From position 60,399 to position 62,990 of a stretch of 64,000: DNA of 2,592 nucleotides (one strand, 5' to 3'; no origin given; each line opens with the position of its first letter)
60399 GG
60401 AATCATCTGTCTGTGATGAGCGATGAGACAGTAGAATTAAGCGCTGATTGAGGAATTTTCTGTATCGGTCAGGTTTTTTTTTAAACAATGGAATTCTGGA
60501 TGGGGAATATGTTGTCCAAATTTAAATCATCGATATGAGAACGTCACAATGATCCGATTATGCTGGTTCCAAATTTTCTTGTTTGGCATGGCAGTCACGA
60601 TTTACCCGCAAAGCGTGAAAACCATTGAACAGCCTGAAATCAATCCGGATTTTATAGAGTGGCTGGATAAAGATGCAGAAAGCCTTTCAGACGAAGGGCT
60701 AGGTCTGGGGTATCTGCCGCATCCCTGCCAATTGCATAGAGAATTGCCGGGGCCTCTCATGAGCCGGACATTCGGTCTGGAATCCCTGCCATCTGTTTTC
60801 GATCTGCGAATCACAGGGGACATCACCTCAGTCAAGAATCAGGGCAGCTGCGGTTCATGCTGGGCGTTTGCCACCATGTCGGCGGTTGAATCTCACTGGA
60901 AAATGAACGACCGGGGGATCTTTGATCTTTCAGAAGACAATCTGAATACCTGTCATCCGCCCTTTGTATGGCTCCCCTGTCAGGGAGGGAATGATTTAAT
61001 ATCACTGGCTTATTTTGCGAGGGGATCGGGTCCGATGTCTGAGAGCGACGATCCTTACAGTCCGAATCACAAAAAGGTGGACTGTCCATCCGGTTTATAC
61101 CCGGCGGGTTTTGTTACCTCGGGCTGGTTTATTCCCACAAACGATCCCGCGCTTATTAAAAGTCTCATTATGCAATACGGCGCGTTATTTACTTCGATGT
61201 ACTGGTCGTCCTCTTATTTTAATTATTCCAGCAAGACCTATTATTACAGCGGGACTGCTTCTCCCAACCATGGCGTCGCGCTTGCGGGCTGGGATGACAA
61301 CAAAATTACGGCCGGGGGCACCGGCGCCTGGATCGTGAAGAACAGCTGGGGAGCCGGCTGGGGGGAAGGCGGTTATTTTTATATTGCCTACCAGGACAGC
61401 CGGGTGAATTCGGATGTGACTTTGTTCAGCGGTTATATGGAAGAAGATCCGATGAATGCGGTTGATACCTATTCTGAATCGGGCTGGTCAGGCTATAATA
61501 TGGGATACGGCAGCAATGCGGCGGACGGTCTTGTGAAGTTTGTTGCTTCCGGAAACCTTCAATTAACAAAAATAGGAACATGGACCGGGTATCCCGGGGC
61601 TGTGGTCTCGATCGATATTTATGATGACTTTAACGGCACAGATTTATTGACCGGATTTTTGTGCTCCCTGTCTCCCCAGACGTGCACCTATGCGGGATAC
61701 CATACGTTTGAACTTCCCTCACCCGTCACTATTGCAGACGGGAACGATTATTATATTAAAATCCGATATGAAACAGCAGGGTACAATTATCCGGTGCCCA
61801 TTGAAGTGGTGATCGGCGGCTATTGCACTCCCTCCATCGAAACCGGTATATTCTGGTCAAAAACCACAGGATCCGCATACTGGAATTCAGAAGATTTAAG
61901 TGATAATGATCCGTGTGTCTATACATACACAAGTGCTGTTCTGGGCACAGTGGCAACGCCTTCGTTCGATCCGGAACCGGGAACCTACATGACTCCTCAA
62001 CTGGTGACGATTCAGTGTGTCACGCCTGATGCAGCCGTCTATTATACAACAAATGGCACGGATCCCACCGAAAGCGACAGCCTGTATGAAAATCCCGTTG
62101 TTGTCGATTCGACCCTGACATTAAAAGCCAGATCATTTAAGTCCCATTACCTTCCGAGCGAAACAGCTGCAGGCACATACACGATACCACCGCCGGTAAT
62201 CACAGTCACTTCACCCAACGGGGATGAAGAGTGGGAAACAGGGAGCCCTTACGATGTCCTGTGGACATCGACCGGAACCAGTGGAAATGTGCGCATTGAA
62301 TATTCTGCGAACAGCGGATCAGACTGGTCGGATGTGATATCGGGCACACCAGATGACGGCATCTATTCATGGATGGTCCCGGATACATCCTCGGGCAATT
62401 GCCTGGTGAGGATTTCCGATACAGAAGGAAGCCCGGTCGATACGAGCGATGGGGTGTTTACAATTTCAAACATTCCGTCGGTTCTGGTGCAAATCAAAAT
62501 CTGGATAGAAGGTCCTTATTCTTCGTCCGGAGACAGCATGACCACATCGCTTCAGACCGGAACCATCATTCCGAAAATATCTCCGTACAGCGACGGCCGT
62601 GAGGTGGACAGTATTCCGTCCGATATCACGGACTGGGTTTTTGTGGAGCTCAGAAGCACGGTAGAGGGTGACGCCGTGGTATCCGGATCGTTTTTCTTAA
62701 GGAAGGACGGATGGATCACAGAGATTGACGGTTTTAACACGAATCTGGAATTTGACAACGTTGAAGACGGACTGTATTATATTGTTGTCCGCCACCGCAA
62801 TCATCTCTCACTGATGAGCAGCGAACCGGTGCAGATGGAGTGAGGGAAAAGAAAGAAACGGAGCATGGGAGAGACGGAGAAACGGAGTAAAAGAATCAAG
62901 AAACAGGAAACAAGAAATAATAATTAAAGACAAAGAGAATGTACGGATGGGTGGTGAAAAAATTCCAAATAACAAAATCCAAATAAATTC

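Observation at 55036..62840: Unclassified ~120-aa C-terminal domain shared by three adjacent cargo-like proteins and mutually exclusive with the T9SS type A tail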

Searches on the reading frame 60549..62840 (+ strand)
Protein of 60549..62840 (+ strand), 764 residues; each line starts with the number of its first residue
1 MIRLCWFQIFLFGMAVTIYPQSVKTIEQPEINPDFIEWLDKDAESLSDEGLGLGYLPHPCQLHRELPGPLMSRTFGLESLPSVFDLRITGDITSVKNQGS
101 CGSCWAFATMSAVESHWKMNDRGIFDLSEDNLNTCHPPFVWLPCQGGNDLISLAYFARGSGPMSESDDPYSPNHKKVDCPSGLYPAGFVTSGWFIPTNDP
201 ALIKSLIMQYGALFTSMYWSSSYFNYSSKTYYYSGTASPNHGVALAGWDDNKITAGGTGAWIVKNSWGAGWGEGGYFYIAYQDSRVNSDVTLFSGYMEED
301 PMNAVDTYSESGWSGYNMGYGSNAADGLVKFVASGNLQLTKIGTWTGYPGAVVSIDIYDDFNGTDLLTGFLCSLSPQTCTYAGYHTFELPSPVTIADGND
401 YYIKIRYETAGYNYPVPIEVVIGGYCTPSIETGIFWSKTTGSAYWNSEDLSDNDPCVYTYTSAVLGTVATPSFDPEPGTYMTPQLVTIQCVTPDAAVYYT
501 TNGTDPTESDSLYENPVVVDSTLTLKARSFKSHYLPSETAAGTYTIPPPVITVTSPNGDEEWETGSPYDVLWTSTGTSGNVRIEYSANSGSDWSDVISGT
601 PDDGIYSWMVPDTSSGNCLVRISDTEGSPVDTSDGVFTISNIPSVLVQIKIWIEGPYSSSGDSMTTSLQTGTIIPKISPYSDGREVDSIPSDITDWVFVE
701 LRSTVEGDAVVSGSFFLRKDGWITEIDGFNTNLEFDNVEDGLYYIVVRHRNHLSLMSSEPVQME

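Call 4: search_protein_families(library=pfam, proteins=[window:60549-62840:+], max_evalue=1)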
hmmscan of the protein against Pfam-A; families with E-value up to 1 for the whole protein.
window:60549-62840:+ (764 aa): 6 families
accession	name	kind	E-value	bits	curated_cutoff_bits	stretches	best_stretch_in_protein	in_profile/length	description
PF00112.29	Peptidase_C1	-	8.6e-38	131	20.7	1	80-284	1-207/220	Papain family cysteine protease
PF13290.12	CHB_HEX_C_1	-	5.2e-17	62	22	1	475-539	1-65/67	Chitobiase/beta-hexosaminidase C-terminal domain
PF18560.7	Lectin_like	-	3.9e-16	60.1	27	1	309-461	5-156/156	Lectin like domain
PF13287.12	Fn3_assoc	-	1.3e-12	48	23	1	486-544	1-59/59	Fn3 associated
PF03051.21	Peptidase_C1_2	-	3e-05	23.5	22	2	235-279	355-397/438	Peptidase C1-like family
PF10342.15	Kre9_KNH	-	0.013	16.7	24.6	1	555-616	1-68/94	Kre9/KNH-like N-terminal Ig-like domain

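Call 5: search_protein_families(library=ncbifam, proteins=[window:60549-62840:+], max_evalue=1)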
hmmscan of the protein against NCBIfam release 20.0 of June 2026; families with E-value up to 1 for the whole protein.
window:60549-62840:+ (764 aa): 1 family
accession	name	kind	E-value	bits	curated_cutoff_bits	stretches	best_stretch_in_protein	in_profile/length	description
NF041940.1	choice_anch_X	domain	0.059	13.1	25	1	599-617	12-30/37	choice-of-anchor X domain-containing protein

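Call 38: find_encoding_contigs(protein=window:60549-62840:+, flank=10000, max_places=4)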
Protein window:60549-62840:+ (764 aa): no gene with exactly this product is on record in the collection.
